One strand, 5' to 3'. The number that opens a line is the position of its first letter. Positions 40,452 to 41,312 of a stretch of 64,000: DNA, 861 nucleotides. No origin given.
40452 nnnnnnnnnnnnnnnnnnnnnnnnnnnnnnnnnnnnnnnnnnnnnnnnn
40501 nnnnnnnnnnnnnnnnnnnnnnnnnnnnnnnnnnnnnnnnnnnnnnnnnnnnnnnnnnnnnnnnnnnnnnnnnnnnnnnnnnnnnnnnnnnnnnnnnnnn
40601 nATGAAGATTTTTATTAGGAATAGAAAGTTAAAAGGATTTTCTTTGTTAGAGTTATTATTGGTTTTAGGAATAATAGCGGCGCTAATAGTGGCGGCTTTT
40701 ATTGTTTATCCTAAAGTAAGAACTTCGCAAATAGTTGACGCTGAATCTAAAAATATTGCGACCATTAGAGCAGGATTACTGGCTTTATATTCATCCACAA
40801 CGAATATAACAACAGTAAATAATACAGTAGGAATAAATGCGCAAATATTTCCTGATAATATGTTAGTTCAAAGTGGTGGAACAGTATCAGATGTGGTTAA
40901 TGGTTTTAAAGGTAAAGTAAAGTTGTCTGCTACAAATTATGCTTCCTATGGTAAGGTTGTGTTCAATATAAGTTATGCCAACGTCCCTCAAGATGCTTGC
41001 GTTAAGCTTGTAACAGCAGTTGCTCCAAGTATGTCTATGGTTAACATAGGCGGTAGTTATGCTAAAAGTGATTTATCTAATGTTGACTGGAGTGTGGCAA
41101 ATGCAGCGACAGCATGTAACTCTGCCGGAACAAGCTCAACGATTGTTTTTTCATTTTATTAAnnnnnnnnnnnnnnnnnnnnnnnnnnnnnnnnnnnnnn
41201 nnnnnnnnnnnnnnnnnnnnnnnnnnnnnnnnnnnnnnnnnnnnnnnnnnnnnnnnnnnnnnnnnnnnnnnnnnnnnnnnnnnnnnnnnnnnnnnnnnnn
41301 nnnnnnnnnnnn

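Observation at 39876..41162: Type IV prepilin-like protein next to a 2Fe-2S ferredoxin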

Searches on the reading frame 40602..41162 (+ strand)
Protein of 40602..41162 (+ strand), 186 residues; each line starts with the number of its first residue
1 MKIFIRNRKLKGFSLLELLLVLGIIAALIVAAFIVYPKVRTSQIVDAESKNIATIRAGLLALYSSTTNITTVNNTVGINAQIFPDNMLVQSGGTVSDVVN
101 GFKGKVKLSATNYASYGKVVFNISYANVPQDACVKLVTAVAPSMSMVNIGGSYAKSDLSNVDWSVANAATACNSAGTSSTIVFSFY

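Call 3: search_protein_families(library=pfam, proteins=[window:40602-41162:+], max_evalue=0.1)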
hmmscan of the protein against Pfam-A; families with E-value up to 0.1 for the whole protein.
window:40602-41162:+ (186 aa): 3 families
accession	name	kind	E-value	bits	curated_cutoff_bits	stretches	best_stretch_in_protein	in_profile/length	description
PF08805.16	PilS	-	1.6e-21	77.2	22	1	46-183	5-135/138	PilS N terminal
PF07963.17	N_methyl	-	2.3e-05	24.2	21.2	1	8-33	2-27/27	Prokaryotic N-terminal methylation motif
PF05946.17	TcpA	-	0.00091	19.8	25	1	94-172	9-90/130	Toxin-coregulated pilus subunit TcpA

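Call 4: search_protein_families(library=ncbifam, proteins=[window:40602-41162:+], max_evalue=0.1)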
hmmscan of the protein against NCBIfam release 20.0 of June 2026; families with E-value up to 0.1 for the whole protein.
window:40602-41162:+ (186 aa): 11 families
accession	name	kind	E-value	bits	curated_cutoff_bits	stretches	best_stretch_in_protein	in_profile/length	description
TIGR01708.2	typeII_sec_gspH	equivalog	0.00035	20.6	80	1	11-52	2-43/169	type II secretion system minor pseudopilin GspH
TIGR02532.1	IV_pilin_GFxxxE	domain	0.00045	20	16.3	1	11-32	2-23/24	prepilin-type N-terminal cleavage/methylation domain-containing protein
TIGR01711.1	gspJ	equivalog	0.00083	19.2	64.85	1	11-49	1-39/192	type II secretion system minor pseudopilin GspJ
NF007848.0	PRK10557.1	equivalog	0.0021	17.4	120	1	7-47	7-47/192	prepilin peptidase-dependent protein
NF041013.1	T4P_ComGE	equivalog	0.0029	17.7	49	1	9-30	2-23/83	competence type IV pilus minor pilin ComGE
NF040999.1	pilin_ComGC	equivalog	0.0086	16.3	75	1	11-40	2-28/84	competence type IV pilus major pilin ComGC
NF007862.0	PRK10574.1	equivalog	0.015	15.4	138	1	9-32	3-26/145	prepilin peptidase-dependent pilin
TIGR02596.1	TIGR02596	subfamily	0.046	13.8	70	1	13-54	1-42/196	Verru_Chthon cassette protein D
NF040982.1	ComGD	equivalog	0.052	13.9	70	1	11-38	2-29/139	competence type IV pilus minor pilin ComGD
NF007800.0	PRK10506.1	equivalog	0.057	13.3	158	1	7-44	5-42/163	prepilin peptidase-dependent protein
TIGR01710.1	typeII_sec_gspG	equivalog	0.076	13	88.85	0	11-48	1-34/134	type II secretion system major pseudopilin GspG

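Call 5: search_protein_families(library=phrogs, proteins=[window:40602-41162:+], max_evalue=0.01)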
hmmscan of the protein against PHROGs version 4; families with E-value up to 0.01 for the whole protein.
window:40602-41162:+ (186 aa): 2 families
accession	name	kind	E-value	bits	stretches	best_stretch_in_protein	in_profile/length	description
phrog_27437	-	unknown function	0.0068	17.6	1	8-74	5-71/140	-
phrog_16737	-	unknown function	0.0079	16.9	1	13-163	82-223/223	-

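Call 7: search_dna_similar(query=window:40602-41162:+, collection=phages, mode=protein)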
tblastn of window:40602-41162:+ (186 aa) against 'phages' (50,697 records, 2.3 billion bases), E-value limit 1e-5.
No match.

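Call 12: find_homologous_proteins(query=window:40602-41162:+)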
Query window:40602-41162:+ (186 aa): 267 proteins with E <= 0.001 among 724 candidates; the best 120 are listed.
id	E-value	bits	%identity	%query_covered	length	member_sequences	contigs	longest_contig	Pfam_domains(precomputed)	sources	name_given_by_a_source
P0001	4.3e-109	380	99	100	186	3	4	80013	PF08805.17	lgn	-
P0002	2.7e-91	322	86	96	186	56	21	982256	PF07963.18,PF08805.17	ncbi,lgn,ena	ncbi:type 4 pilus major pilin [Shigella flexneri]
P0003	3.0e-90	318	86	97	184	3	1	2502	PF05307.17,PF07963.18,PF08805.17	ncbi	-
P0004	4.1e-87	308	82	97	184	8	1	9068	PF05307.17,PF07963.18,PF08805.17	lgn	-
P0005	6.3e-71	256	69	100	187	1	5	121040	PF05307.17,PF07963.18,PF08805.17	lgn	-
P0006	7.7e-69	249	69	96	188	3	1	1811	PF05307.17,PF07963.18,PF08805.17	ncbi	-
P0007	3.0e-68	247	65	100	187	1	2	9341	PF05307.17,PF07963.18,PF08805.17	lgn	-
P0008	5.9e-67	243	66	100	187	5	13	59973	PF05307.17,PF07963.18,PF08805.17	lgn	-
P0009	1.4e-65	238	65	99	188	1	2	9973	PF05307.17,PF07963.18,PF08805.17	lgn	-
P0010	7.5e-65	236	62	88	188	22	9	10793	PF05307.17,PF08805.17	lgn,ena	-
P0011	4.1e-62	227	60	99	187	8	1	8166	PF05307.17,PF07963.18,PF08805.17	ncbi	-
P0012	1.6e-61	225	82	73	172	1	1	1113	PF07963.18,PF08805.17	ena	-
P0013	2.9e-50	188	56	100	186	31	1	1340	PF08805.17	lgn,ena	-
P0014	1.0e-48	183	51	100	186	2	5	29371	PF05307.17,PF07963.18,PF08805.17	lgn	-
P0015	9.9e-44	167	51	97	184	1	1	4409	PF05307.17,PF07963.18,PF08805.17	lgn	-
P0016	2.5e-42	163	52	97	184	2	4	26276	PF05307.17,PF07963.18,PF08805.17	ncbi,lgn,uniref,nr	ncbi:type 4 pilus major pilin [Klebsiella michiganensis]|uniref:type 4 pilus major pilin n=1 Tax=Kle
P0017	2.3e-41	160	52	98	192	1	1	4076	PF07963.18,PF08805.17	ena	-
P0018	4.0e-41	159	51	97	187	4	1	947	PF05307.17,PF07963.18,PF08805.17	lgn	-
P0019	4.8e-41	158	49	98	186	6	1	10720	PF05307.17,PF07963.18,PF08805.17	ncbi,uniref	ncbi:type 4 pilus major pilin [Phytobacter sp. V91]|uniref:type 4 pilus major pilin n=1 Tax=Phytobac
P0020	5.8e-41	158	52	97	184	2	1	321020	PF05307.17,PF07963.18,PF08805.17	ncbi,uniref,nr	ncbi:type IV pilin [Izhakiella australiensis]|uniref:Type IV pilin n=1 Tax=Izhakiella australiensis 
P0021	9.2e-41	158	53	86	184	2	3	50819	PF05307.17,PF07963.18,PF08805.17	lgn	-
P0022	1.2e-40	157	51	98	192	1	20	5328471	PF05307.17,PF07963.18,PF08805.17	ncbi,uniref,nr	ncbi:prepilin-type N-terminal cleavage/methylation domain-containing protein [Escherichia coli]|unir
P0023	1.7e-40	157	56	80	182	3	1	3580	PF05307.17,PF07963.18,PF08805.17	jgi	-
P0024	3.2e-40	156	50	98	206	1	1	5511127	PF05307.17,PF07963.18,PF08805.17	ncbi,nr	ncbi:prepilin-type N-terminal cleavage/methylation domain-containing protein [Raoultella ornithinoly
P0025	3.4e-40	156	50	98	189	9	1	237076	PF05307.17,PF07963.18,PF08805.17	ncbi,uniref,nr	ncbi:type 4 pilus major pilin [uncultured Cedecea sp.]|uniref:type 4 pilus major pilin n=1 Tax=uncul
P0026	4.4e-40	155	50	97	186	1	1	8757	PF05307.17,PF07963.18,PF08805.17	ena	-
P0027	6.3e-40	155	50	98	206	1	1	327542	PF05307.17,PF07963.18,PF08805.17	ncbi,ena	-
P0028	7.4e-40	155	49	98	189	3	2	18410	PF05307.17,PF07963.18,PF08805.17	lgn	-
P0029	1.0e-39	154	52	98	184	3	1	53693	PF05307.17,PF07963.18,PF08805.17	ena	-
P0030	1.1e-39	154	49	98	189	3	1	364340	PF05307.17,PF07963.18,PF08805.17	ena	-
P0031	1.2e-39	154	50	98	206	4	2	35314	PF05307.17,PF07963.18,PF08805.17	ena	-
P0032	1.3e-39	154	49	98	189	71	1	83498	PF05307.17,PF07963.18,PF08805.17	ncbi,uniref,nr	ncbi:type 4 pilus major pilin [Klebsiella oxytoca]|uniref:type 4 pilus major pilin n=1 Tax=Klebsiell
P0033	1.3e-39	154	50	98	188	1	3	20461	PF05307.17,PF07963.18,PF08805.17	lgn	-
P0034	1.5e-39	154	49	98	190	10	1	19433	PF05307.17,PF07963.18,PF08805.17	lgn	-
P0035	1.6e-39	154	50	97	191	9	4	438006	PF05307.17,PF07963.18,PF08805.17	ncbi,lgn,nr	ncbi:TPA: prepilin-type N-terminal cleavage/methylation domain-containing protein [Klebsiella oxytoc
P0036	1.7e-39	153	49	98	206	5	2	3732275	PF05307.17,PF07963.18,PF08805.17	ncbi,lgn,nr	ncbi:Bundle-forming pilin [Klebsiella pneumoniae]|nr:Bundle-forming pilin [Klebsiella pneumoniae]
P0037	2.0e-39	153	49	98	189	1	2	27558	PF05307.17,PF07963.18,PF08805.17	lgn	-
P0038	2.6e-39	153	49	98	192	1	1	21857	PF05307.17,PF07963.18,PF08805.17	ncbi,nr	ncbi:TPA: prepilin-type N-terminal cleavage/methylation domain-containing protein [Escherichia coli]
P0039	2.6e-39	153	49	96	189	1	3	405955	PF05307.17,PF07963.18,PF08805.17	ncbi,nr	ncbi:TPA: prepilin-type N-terminal cleavage/methylation domain-containing protein [Raoultella ornith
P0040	2.8e-39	153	52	84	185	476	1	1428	PF05307.17,PF07963.18,PF08805.17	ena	-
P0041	4.3e-39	152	50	98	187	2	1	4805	PF05307.17,PF08805.17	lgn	-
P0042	4.6e-39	152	52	96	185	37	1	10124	PF05307.17,PF07963.18,PF08805.17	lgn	-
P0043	4.6e-39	152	51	84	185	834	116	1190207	PF05307.17,PF07963.18,PF08805.17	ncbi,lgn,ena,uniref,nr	ncbi:type IV pilus major subunit protein BfpA [Escherichia coli]|uniref:type IV pilus major subunit 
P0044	4.8e-39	152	52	84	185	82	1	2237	PF05307.17,PF07963.18,PF08805.17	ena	-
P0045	4.8e-39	152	49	98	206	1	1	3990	PF05307.17,PF07963.18,PF08805.17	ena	-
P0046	5.2e-39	152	49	98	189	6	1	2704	PF05307.17,PF07963.18,PF08805.17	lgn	-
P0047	5.7e-39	152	52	96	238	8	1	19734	PF05307.17,PF07963.18,PF08805.17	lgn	-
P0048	6.2e-39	152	49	98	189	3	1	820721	PF05307.17,PF07963.18,PF08805.17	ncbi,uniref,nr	ncbi:type 4 pilus major pilin [Klebsiella sp. K4-172]|uniref:type 4 pilus major pilin n=1 Tax=Klebsi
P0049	7.1e-39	151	58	70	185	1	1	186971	PF05307.17,PF07963.18,PF08805.17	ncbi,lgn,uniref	ncbi:type 4 pilus major pilin [Citrobacter koseri]|uniref:type 4 pilus major pilin n=1 Tax=Citrobact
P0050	8.4e-39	151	48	98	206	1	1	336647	PF05307.17,PF07963.18,PF08805.17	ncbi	-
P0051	9.3e-39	151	49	95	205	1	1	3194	PF05307.17,PF07963.18,PF08805.17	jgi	-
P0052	9.5e-39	151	49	98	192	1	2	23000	PF05307.17,PF07963.18,PF08805.17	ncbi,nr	ncbi:TPA: prepilin-type N-terminal cleavage/methylation domain-containing protein [Escherichia coli]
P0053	9.8e-39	151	51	96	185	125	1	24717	PF05307.17,PF07963.18,PF08805.17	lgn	-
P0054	1.0e-38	151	49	98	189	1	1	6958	PF05307.17,PF07963.18,PF08805.17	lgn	-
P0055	1.0e-38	151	52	83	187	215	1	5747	PF05307.17,PF07963.18,PF08805.17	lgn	-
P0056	1.1e-38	151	48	98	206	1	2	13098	PF05307.17,PF07963.18,PF08805.17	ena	-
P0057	1.4e-38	150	50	98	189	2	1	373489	PF05307.17,PF07963.18,PF08805.17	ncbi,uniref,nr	ncbi:type 4 pilus major pilin [Pectobacterium carotovorum]|uniref:type 4 pilus major pilin n=1 Tax=P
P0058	1.4e-38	150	48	98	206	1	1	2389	PF05307.17,PF07963.18,PF08805.17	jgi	jgi:prepilin-type N-terminal cleavage/methylation domain-containing protein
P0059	1.4e-38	150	48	98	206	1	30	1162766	PF05307.17,PF07963.18,PF08805.17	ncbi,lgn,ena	-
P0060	1.5e-38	150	49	98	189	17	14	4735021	PF05307.17,PF07963.18,PF08805.17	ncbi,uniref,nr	ncbi:TPA: prepilin-type N-terminal cleavage/methylation domain-containing protein [Escherichia coli]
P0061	1.5e-38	150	50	87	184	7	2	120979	PF05307.17,PF08805.17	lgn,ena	-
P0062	1.6e-38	150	49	98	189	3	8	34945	PF05307.17,PF07963.18,PF08805.17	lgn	-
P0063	1.7e-38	150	48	98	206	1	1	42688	PF05307.17,PF07963.18,PF08805.17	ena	-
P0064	1.8e-38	150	51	86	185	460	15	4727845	PF05307.17,PF07963.18,PF08805.17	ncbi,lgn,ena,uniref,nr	ncbi:TPA: prepilin-type N-terminal cleavage/methylation domain-containing protein [Escherichia coli]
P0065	1.9e-38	150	48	98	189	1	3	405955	PF05307.17,PF07963.18,PF08805.17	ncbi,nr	ncbi:TPA: prepilin-type N-terminal cleavage/methylation domain-containing protein [Raoultella ornith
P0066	1.9e-38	150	49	98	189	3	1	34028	PF05307.17,PF07963.18,PF08805.17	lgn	-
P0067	2.2e-38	150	51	96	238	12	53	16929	PF05307.17,PF07963.18,PF08805.17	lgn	-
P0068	2.3e-38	150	48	98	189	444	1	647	PF05307.17,PF07963.18,PF08805.17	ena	-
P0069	2.4e-38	150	49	98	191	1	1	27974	PF05307.17,PF07963.18,PF08805.17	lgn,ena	-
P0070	2.4e-38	150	49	98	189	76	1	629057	PF05307.17,PF07963.18,PF08805.17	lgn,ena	-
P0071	2.7e-38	150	47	97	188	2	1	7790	PF05307.17,PF07963.18,PF08805.17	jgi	jgi:prepilin-type N-terminal cleavage/methylation domain-containing protein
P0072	2.8e-38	149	49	97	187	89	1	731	PF05307.17,PF07963.18,PF08805.17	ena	-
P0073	2.9e-38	149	48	98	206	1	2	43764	PF05307.17,PF07963.18,PF08805.17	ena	-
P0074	3.0e-38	149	49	98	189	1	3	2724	PF05307.17,PF07963.18,PF08805.17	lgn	-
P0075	3.9e-38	149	47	98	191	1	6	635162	PF07963.18,PF08805.17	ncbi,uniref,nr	ncbi:type 4 pilus major pilin [Klebsiella quasipneumoniae]|uniref:type 4 pilus major pilin n=1 Tax=K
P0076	3.9e-38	149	49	98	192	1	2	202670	PF05307.17,PF07963.18,PF08805.17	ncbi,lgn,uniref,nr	ncbi:type 4 pilus major pilin [Klebsiella aerogenes]|uniref:type 4 pilus major pilin n=1 Tax=Klebsie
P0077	4.0e-38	149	49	98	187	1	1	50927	PF05307.17,PF07963.18,PF08805.17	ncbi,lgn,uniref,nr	ncbi:type 4 pilus major pilin [Escherichia coli]|uniref:type 4 pilus major pilin n=1 Tax=Escherichia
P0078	4.7e-38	149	48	98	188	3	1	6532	PF05307.17,PF07963.18,PF08805.17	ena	-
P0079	4.8e-38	149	48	98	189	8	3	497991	PF05307.17,PF07963.18,PF08805.17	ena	-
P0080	4.9e-38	149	48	98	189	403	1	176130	PF05307.17,PF07963.18,PF08805.17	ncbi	ncbi:type 4 pilus major pilin [Citrobacter youngae]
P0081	5.4e-38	149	48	93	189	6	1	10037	PF05307.17,PF07963.18,PF08805.17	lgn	-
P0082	5.6e-38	149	54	78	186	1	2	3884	PF05307.17,PF07963.18,PF08805.17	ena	-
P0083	5.7e-38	148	47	94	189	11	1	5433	PF05307.17,PF07963.18,PF08805.17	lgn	-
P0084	6.2e-38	148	46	98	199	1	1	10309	PF07963.18,PF08805.17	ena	-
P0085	6.5e-38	148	48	98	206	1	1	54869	PF05307.17,PF07963.18,PF08805.17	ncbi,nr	ncbi:prepilin-type N-terminal cleavage/methylation domain-containing protein [Raoultella planticola]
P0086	6.7e-38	148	47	98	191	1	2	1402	PF07963.18,PF08805.17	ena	-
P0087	7.4e-38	148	47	98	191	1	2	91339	PF07963.18,PF08805.17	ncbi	-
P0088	7.6e-38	148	49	96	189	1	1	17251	PF05307.17,PF07963.18,PF08805.17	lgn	-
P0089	8.2e-38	148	47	98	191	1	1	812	PF07963.18,PF08805.17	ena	-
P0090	9.0e-38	148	48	98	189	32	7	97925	PF05307.17,PF07963.18,PF08805.17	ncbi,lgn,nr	ncbi:prepilin-type N-terminal cleavage/methylation domain-containing protein [Escherichia coli]|nr:p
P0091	1.1e-37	148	50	98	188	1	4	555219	PF05307.17,PF07963.18,PF08805.17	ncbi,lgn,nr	ncbi:prepilin-type N-terminal cleavage/methylation domain-containing protein [Salmonella enterica]|n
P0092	1.2e-37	147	49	97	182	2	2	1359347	PF05307.17,PF07963.18,PF08805.17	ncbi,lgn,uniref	ncbi:type 4 pilus major pilin [Lonsdalea quercina]|uniref:type 4 pilus major pilin n=1 Tax=Lonsdalea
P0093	1.3e-37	147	50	95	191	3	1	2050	PF05307.17,PF07963.18,PF08805.17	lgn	-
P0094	1.5e-37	147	51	83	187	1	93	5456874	PF05307.17,PF07963.18,PF08805.17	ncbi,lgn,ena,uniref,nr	ncbi:type 4 pilus major pilin [Salmonella enterica subsp. enterica serovar Agona]|uniref:Prepilin-ty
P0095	1.5e-37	147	51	83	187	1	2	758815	PF05307.17,PF07963.18,PF08805.17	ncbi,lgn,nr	ncbi:TPA: prepilin-type N-terminal cleavage/methylation domain-containing protein [Morganella morgan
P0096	1.5e-37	147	48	95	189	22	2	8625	PF05307.17,PF07963.18,PF08805.17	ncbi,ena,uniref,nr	ncbi:type 4 pilus major pilin [Escherichia coli]|uniref:type 4 pilus major pilin n=1 Tax=Escherichia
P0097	1.5e-37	147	48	98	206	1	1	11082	PF05307.17,PF08805.17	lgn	-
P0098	1.5e-37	147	51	83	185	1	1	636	PF05307.17,PF07963.18,PF08805.17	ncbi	ncbi:TPA: type 4 pilus major pilin, partial [Salmonella enterica subsp. enterica serovar Agona]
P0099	1.5e-37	147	47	98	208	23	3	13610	PF07963.18,PF08805.17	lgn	-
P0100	1.7e-37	147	49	96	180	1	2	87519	PF05307.17,PF07963.18,PF08805.17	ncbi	-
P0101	1.8e-37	147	49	98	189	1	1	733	PF05307.17,PF07963.18,PF08805.17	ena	-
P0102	2.6e-37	146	49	98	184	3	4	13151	PF05307.17,PF08805.17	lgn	-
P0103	2.8e-37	146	48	98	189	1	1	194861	PF05307.17,PF07963.18,PF08805.17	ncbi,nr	ncbi:TPA: prepilin-type N-terminal cleavage/methylation domain-containing protein [Escherichia coli]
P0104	2.8e-37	146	51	83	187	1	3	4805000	PF05307.17,PF07963.18,PF08805.17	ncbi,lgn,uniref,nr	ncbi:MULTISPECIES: type 4 pilus major pilin [Enterobacterales]|uniref:type 4 pilus major pilin n=1 T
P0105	3.0e-37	146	49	98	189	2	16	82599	PF05307.17,PF08805.17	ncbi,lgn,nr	ncbi:TPA: prepilin-type N-terminal cleavage/methylation domain-containing protein [Escherichia coli]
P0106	3.2e-37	146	46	98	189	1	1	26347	PF05307.17,PF07963.18,PF08805.17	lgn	-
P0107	3.4e-37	146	52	80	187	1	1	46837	PF05307.17,PF07963.18,PF08805.17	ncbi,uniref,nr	ncbi:prepilin-type N-terminal cleavage/methylation domain protein [Escherichia coli 2729250]|uniref:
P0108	3.4e-37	146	49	98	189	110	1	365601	PF07963.18,PF08805.17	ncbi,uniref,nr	ncbi:type 4 pilus major pilin [Klebsiella oxytoca]|uniref:type 4 pilus major pilin n=1 Tax=Klebsiell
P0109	3.9e-37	146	48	93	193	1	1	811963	PF07963.18,PF08805.17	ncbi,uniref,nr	ncbi:prepilin-type N-terminal cleavage/methylation domain-containing protein [Klebsiella sp. K4-154]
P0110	4.1e-37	146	47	98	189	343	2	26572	PF05307.17,PF07963.18,PF08805.17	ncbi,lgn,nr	ncbi:prepilin-type N-terminal cleavage/methylation domain-containing protein [Escherichia coli]|nr:p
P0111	4.1e-37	146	46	98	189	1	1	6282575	PF05307.17,PF07963.18,PF08805.17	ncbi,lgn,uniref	ncbi:type 4 pilus major pilin [Klebsiella sp. MISC125]|uniref:type 4 pilus major pilin n=1 Tax=Klebs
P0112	4.6e-37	146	52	83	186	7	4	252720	PF05307.17,PF07963.18,PF08805.17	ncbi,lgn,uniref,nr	ncbi:type 4 pilus major pilin [Salmonella enterica subsp. enterica serovar Montevideo]|uniref:type 4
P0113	5.0e-37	145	48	98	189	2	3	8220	PF05307.17,PF07963.18,PF08805.17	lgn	-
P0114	5.2e-37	145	47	98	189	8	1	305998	PF05307.17,PF07963.18,PF08805.17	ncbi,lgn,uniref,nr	ncbi:type 4 pilus major pilin [Pluralibacter gergoviae]|uniref:Type 4 pilus major pilin n=2 Tax=Plur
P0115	5.3e-37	145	48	98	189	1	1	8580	PF05307.17,PF07963.18,PF08805.17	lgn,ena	-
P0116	5.7e-37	145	57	73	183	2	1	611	PF05307.17,PF07963.18,PF08805.17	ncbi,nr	ncbi:type IV pilin, partial [Salmonella enterica subsp. enterica]|nr:type IV pilin [Salmonella enter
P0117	5.9e-37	145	48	98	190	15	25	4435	PF05307.17,PF07963.18,PF08805.17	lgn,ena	-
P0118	7.7e-37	145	50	84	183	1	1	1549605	PF07963.18,PF08805.17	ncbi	ncbi:type IV pilus major subunit protein BfpA [Salmonella enterica]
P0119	8.1e-37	145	53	90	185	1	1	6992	PF05307.17,PF07963.18,PF08805.17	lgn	-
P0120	8.7e-37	145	48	98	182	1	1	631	PF05307.17,PF07963.18,PF08805.17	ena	-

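Call 13: find_encoding_contigs(protein=P0002, flank=10000, max_places=6)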
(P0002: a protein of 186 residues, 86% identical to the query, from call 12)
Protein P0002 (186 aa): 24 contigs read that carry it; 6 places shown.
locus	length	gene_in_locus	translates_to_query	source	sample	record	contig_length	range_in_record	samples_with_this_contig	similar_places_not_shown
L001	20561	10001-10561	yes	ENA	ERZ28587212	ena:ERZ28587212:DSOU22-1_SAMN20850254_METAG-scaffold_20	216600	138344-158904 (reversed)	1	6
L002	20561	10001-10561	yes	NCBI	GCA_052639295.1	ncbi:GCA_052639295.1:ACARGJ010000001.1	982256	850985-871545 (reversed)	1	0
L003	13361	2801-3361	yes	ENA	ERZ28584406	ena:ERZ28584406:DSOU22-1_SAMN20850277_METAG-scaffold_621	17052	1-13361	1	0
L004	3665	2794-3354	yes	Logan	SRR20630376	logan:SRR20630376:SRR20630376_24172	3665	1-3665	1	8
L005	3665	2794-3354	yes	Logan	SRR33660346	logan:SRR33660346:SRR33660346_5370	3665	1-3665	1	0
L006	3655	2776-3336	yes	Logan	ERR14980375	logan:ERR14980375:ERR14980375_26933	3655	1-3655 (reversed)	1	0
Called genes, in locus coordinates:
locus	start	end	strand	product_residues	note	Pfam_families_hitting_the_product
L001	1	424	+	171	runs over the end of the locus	-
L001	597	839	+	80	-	-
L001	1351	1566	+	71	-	-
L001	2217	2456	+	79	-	-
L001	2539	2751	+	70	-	-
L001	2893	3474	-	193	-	PF07963:N_methyl (weak), PF05307:Bundlin, PF08805:PilS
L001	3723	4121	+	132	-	-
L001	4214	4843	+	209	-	PF27025:DUF8336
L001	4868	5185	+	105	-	-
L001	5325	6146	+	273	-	-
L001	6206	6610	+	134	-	-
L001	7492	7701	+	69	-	-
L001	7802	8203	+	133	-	-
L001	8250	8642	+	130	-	-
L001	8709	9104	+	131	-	-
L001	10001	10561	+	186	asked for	PF07963:N_methyl (weak), PF08805:PilS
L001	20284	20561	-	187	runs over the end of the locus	PF07963:N_methyl (weak), PF05307:Bundlin, PF08805:PilS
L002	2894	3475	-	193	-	PF07963:N_methyl (weak), PF05307:Bundlin, PF08805:PilS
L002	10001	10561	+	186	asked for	PF07963:N_methyl (weak), PF08805:PilS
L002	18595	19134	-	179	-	PF07963:N_methyl (weak), PF05307:Bundlin, PF08805:PilS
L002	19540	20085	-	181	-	PF07963:N_methyl (weak), PF05307:Bundlin, PF08805:PilS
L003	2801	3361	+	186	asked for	PF07963:N_methyl (weak), PF08805:PilS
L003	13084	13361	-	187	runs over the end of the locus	PF07963:N_methyl (weak), PF05307:Bundlin, PF08805:PilS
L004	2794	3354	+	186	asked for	PF07963:N_methyl (weak), PF08805:PilS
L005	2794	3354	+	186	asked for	PF07963:N_methyl (weak), PF08805:PilS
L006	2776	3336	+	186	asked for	PF07963:N_methyl (weak), PF08805:PilS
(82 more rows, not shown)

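Call 14: find_encoding_contigs(protein=P0001, flank=10000, max_places=4)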
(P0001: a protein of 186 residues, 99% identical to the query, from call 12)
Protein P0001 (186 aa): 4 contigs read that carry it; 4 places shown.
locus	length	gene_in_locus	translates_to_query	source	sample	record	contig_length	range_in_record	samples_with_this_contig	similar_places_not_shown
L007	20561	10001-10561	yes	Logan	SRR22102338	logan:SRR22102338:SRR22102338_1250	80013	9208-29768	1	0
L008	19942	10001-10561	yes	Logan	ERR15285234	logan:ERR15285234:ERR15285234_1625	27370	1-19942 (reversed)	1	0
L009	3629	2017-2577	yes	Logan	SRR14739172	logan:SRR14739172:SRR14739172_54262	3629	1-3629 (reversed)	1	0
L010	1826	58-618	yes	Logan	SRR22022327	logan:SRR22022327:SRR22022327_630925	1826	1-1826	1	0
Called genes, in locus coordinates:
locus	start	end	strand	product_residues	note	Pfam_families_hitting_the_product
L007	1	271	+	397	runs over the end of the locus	-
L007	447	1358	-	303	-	PF01145:Band_7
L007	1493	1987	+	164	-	-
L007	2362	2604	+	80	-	-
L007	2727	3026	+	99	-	-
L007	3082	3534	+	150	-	-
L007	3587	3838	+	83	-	-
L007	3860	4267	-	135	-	-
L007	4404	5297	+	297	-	-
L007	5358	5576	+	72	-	-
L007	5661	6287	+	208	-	-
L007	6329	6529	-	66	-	-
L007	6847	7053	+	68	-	-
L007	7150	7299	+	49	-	-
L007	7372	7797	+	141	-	-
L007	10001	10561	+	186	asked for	PF08805:PilS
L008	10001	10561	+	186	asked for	PF08805:PilS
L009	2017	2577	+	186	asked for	PF08805:PilS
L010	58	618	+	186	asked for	PF08805:PilS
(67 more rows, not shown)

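Call 20: find_related_loci(query=window:40602-41162:+, collection=viral_contigs, flank=10000)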
Query window:40602-41162:+ (186 aa) in viral_contigs; peptide patterns used: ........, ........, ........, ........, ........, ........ (x = any residue, [..] = any of these).
18 stretches matched a pattern; 2 encode a relative of the query (tblastn E <= 1e-3); 2 distinct loci.
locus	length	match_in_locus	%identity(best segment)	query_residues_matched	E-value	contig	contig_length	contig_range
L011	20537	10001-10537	87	8-186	8e-96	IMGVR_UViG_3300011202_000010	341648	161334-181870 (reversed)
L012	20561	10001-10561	64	1-185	1e-68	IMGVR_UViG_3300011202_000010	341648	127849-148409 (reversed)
